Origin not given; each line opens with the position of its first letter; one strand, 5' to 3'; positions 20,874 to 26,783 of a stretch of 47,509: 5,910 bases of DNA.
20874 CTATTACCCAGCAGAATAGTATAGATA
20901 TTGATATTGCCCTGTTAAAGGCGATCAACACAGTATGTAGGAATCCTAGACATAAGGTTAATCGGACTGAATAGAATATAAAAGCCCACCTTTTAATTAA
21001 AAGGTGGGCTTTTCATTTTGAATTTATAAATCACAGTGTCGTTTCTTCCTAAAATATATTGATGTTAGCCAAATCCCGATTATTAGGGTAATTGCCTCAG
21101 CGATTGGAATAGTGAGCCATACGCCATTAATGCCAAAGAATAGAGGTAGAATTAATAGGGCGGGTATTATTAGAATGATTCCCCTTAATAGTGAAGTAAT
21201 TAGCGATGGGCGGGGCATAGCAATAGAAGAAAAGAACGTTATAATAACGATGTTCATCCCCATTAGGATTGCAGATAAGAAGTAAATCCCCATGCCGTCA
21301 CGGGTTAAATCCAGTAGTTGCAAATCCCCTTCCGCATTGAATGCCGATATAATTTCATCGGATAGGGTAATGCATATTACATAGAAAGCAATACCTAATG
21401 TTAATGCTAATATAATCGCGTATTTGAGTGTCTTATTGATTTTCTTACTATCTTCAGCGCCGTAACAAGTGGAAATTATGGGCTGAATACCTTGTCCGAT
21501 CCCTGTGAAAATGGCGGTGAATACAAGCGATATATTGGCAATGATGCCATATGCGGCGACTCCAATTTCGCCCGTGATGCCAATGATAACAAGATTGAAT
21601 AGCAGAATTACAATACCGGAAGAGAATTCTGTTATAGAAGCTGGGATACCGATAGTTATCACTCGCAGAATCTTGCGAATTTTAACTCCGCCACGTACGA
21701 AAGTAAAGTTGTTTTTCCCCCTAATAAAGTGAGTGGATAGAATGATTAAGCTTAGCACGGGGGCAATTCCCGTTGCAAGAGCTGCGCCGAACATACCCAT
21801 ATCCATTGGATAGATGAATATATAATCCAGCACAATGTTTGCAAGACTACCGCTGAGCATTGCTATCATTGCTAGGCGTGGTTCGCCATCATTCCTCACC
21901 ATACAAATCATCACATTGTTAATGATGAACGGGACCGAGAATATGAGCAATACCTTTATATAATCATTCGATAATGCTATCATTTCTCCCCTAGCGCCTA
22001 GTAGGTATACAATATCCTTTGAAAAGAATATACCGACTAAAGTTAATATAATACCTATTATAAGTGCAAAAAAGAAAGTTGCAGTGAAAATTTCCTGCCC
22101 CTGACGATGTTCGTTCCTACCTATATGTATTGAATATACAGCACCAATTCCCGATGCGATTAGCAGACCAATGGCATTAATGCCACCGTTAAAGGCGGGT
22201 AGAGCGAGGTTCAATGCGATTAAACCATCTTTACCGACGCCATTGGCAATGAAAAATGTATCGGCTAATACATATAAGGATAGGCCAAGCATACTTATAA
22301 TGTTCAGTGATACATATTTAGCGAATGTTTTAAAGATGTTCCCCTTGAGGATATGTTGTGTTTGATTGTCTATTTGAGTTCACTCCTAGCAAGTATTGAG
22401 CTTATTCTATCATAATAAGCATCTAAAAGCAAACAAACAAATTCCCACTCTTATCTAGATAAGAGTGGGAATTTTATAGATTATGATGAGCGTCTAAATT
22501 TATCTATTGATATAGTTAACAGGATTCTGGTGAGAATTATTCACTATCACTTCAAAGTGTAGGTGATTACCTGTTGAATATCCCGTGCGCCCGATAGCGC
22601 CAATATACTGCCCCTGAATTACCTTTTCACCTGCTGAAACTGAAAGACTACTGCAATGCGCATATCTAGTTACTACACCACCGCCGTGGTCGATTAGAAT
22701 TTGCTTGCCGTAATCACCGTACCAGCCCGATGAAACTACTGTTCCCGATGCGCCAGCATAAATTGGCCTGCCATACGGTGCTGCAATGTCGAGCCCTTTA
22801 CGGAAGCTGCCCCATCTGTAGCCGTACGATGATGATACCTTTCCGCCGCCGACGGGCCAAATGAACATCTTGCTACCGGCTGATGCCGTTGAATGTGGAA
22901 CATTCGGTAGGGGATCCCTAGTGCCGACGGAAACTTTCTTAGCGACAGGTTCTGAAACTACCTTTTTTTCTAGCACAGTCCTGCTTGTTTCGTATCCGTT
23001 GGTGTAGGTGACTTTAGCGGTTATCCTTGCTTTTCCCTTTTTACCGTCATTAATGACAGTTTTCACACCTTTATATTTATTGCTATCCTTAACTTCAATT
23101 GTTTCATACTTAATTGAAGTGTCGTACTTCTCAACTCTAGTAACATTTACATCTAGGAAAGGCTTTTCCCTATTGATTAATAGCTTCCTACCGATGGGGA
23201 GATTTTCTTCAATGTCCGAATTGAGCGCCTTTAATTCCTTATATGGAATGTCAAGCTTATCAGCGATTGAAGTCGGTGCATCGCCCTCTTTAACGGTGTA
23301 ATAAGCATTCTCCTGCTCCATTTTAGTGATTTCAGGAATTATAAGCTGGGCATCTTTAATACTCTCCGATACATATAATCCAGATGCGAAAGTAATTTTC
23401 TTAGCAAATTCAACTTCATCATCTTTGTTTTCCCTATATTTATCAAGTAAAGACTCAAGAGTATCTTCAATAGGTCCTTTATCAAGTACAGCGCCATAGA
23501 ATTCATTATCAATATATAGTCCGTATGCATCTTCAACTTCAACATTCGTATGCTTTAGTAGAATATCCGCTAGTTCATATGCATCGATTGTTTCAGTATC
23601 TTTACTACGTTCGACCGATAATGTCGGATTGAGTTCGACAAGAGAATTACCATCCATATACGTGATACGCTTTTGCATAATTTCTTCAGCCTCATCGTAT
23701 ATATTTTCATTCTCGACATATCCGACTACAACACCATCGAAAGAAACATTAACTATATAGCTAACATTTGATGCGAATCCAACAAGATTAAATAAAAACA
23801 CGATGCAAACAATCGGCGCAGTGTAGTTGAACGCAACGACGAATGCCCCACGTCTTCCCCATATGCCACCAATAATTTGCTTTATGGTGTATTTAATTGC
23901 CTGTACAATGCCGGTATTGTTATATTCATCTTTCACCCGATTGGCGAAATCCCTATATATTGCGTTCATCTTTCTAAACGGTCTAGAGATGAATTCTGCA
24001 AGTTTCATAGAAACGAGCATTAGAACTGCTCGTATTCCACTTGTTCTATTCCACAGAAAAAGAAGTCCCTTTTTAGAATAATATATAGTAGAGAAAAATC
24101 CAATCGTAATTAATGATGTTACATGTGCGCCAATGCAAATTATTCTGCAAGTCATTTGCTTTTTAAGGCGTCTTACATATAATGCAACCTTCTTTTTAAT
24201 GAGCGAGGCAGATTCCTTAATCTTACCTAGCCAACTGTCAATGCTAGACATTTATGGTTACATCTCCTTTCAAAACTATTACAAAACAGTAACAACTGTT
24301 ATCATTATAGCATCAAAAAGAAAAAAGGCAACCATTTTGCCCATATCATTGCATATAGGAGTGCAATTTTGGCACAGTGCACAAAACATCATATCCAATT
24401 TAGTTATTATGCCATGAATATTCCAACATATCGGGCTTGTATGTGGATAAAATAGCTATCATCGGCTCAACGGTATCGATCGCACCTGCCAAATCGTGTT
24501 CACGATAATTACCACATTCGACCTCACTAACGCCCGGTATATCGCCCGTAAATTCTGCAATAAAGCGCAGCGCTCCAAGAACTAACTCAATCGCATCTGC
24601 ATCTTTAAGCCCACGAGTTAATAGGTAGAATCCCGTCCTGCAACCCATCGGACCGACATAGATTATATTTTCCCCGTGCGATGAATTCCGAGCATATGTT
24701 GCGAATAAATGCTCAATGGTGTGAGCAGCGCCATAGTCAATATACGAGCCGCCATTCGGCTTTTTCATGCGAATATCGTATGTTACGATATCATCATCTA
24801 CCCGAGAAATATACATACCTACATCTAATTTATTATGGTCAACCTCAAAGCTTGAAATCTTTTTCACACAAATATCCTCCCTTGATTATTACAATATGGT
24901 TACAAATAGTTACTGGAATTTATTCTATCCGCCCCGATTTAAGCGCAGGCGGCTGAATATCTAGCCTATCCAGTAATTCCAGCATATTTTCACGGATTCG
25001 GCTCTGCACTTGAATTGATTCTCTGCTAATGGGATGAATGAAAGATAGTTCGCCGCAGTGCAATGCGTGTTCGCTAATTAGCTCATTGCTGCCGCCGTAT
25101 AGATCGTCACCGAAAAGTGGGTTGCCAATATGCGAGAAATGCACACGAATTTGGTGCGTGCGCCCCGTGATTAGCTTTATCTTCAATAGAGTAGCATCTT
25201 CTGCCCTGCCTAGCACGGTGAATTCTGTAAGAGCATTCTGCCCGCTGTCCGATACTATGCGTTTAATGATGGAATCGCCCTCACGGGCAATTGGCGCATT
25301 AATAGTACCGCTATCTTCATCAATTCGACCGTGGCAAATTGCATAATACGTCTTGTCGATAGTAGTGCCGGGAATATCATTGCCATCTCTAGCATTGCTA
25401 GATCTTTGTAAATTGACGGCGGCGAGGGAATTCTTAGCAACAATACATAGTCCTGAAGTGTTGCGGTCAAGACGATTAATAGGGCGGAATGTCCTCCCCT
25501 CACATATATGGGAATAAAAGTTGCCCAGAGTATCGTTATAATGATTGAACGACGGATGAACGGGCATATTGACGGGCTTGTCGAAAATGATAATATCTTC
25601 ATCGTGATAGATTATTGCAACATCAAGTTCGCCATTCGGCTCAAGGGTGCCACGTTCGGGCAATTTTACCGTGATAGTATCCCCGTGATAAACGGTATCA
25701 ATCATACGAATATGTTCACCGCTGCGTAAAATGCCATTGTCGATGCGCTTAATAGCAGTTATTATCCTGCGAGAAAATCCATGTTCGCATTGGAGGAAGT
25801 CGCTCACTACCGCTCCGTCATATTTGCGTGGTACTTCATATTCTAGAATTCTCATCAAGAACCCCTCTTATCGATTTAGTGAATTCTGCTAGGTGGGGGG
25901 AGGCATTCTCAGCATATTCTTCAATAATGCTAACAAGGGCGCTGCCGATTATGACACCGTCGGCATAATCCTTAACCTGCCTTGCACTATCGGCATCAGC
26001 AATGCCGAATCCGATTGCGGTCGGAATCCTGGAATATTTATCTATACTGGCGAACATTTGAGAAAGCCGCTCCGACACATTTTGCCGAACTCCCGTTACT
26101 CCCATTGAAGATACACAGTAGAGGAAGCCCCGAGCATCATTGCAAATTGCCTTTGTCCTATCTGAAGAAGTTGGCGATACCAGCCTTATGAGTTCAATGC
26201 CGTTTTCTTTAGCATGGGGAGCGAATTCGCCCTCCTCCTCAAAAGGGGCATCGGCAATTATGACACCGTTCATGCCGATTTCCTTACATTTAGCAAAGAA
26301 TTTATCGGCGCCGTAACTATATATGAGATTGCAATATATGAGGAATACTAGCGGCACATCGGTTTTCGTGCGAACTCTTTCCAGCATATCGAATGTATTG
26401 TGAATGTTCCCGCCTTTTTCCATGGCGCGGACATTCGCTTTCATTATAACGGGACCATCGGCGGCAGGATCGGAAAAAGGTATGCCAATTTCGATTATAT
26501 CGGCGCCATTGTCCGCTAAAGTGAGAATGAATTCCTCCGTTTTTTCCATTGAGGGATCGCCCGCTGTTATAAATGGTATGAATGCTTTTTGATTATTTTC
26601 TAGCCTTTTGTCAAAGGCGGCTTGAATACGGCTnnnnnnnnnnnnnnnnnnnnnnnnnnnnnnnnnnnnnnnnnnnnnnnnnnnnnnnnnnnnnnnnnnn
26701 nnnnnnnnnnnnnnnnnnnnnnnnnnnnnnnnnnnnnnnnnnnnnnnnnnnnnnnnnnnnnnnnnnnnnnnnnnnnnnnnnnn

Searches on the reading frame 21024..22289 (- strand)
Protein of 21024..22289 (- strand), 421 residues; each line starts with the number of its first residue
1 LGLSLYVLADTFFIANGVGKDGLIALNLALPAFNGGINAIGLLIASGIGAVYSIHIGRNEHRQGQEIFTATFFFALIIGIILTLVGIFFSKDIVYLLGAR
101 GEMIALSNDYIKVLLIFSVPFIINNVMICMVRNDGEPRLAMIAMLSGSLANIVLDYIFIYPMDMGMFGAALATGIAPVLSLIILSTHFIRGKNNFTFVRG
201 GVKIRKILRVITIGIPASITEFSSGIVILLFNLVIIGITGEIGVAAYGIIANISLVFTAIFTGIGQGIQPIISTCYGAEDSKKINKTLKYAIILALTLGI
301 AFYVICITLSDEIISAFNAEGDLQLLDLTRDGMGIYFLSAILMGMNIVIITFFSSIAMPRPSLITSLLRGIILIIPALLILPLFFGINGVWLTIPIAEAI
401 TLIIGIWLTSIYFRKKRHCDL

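Call 82: search_protein_families(library=pfam, proteins=[window:21024-22289:-], max_evalue=0.00001)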
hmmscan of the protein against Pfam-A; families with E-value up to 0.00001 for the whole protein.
window:21024-22289:- (421 aa): 2 families
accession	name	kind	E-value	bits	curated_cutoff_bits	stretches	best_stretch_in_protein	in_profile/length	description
PF01554.23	MatE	-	3.4e-40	137.8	24.9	2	4-157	10-161/161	MatE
PF03023.19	MurJ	-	2.8e-07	30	27.4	0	51-206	260-417/451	Lipid II flippase MurJ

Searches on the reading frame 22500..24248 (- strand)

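Call 82: search_protein_families(library=pfam, proteins=[window:22500-24248:-], max_evalue=0.00001)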
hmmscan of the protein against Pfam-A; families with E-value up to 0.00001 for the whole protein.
window:22500-24248:- (582 aa): 3 families
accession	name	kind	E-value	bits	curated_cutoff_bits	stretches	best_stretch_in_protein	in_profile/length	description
PF01551.29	Peptidase_M23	-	5.7e-32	110.2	28.7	1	482-576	2-96/96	Peptidase family M23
PF07501.17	G5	-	2.6e-17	63.3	23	1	371-444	2-75/75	G5 domain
PF01476.26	LysM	-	3e-07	30.7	20.9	1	317-358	1-42/43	LysM domain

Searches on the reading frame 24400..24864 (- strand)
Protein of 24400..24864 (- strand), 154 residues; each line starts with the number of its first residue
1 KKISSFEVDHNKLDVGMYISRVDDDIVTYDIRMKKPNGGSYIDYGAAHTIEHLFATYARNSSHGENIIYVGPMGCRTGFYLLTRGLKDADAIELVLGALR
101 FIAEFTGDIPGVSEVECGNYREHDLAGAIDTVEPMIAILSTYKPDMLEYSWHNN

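Call 85: search_protein_families(library=pfam, proteins=[window:24400-24864:-], max_evalue=0.001)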
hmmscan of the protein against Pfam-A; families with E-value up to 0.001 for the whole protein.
window:24400-24864:- (154 aa): 1 family
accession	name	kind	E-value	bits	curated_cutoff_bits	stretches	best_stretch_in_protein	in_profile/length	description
PF02664.20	LuxS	-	7.6e-46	156.1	27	1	2-136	1-145/154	S-Ribosylhomocysteinase (LuxS)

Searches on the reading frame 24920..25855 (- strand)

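Call 82: search_protein_families(library=pfam, proteins=[window:24920-25855:-], max_evalue=0.00001)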
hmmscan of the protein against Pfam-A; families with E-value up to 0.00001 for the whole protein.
window:24920-25855:- (311 aa): 1 family
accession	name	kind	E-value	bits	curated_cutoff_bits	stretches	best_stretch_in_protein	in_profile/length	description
PF00849.27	PseudoU_synth_2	-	2.6e-29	102.8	26.8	1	87-242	1-152/152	RNA pseudouridylate synthase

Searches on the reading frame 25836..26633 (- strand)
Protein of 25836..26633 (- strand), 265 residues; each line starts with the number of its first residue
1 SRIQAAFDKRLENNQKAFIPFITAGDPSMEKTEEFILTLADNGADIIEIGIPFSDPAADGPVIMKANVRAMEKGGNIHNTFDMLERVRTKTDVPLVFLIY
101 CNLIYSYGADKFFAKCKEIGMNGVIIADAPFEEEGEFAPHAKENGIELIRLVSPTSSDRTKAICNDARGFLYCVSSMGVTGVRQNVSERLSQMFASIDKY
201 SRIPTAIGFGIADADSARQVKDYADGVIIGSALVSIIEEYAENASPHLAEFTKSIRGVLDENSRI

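Call 82: search_protein_families(library=pfam, proteins=[window:25836-26633:-], max_evalue=0.00001)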
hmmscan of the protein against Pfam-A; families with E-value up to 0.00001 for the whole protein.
window:25836-26633:- (265 aa): 1 family
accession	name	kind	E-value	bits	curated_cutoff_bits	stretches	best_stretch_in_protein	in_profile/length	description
PF00290.26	Trp_syntA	-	1.2e-88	296.9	27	1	8-254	2-250/259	Tryptophan synthase alpha chain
